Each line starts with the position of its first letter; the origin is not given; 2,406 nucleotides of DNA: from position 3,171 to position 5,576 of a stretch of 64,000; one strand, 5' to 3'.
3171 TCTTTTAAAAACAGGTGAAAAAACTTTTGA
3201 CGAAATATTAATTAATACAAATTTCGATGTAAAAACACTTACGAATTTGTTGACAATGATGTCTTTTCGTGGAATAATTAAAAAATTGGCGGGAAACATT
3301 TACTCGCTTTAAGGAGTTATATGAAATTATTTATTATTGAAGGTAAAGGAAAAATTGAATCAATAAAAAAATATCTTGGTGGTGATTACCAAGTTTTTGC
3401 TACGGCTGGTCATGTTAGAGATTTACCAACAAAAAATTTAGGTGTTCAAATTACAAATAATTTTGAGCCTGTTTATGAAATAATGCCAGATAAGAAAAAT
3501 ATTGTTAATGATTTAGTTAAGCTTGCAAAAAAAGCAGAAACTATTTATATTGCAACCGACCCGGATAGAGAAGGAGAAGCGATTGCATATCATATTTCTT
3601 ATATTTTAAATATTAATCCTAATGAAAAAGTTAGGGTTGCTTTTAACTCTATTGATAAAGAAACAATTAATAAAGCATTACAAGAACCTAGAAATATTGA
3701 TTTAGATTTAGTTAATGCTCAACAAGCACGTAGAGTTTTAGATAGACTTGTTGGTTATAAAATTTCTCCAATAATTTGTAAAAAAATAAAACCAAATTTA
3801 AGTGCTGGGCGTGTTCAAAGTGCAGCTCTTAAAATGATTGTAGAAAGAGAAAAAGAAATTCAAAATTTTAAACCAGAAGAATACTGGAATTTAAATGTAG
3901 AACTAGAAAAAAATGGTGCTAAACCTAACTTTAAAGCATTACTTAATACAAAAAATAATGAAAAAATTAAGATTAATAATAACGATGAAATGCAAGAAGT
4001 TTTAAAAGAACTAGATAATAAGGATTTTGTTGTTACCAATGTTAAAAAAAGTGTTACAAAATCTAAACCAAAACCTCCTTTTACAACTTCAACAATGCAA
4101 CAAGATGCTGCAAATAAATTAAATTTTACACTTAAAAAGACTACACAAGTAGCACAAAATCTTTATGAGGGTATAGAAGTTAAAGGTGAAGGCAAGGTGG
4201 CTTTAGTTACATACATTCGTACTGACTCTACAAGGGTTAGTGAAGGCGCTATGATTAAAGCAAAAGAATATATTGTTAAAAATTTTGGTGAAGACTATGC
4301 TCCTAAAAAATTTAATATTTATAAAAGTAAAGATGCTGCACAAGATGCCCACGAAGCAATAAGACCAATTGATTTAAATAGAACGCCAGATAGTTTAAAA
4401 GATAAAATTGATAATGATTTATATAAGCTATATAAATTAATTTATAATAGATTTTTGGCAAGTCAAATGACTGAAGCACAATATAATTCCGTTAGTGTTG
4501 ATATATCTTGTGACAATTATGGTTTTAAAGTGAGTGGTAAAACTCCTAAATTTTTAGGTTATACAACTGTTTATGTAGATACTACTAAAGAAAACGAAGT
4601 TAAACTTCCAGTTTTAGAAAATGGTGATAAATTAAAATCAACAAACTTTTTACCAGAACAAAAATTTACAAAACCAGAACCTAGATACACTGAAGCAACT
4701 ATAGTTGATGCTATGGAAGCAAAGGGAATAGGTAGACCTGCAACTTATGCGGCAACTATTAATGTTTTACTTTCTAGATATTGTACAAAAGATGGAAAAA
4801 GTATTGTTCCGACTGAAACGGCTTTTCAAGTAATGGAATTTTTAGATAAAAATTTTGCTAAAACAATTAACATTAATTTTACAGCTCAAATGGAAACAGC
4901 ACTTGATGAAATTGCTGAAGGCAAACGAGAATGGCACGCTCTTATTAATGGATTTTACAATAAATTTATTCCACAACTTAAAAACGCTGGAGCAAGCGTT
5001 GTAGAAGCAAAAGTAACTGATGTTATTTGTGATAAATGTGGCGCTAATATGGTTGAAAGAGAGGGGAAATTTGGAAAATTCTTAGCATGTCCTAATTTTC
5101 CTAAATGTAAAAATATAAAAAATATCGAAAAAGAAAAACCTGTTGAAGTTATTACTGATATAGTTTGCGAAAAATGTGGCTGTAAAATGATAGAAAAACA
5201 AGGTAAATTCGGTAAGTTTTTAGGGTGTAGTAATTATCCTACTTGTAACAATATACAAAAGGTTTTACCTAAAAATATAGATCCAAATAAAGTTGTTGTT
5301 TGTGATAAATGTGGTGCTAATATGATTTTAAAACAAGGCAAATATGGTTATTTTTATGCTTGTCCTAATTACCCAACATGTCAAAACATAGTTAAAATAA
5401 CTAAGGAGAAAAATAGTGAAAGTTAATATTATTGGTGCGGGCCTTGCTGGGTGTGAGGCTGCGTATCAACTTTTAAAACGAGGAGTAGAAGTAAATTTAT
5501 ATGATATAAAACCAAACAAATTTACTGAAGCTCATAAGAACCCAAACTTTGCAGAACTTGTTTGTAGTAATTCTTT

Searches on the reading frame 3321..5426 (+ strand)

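Call 59: search_protein_families(library=pfam, proteins=[window:3321-5426:+])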
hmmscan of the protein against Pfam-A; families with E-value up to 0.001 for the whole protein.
window:3321-5426:+ (701 aa): 4 families
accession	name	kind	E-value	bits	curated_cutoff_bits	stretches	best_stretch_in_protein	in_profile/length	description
PF01131.25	Topoisom_bac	-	2.1e-120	402.9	35.1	1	126-542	2-410/411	DNA topoisomerase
PF01396.24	Zn_ribbon_Top1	-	4.4e-40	135.6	32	3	568-604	2-38/39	Topoisomerase DNA binding C4 zinc finger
PF01751.28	Toprim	-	5.9e-21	74.9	23.1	1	2-111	1-96/96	Toprim domain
PF13662.12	Toprim_4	-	0.0003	21.4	25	1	47-106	30-83/85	Toprim domain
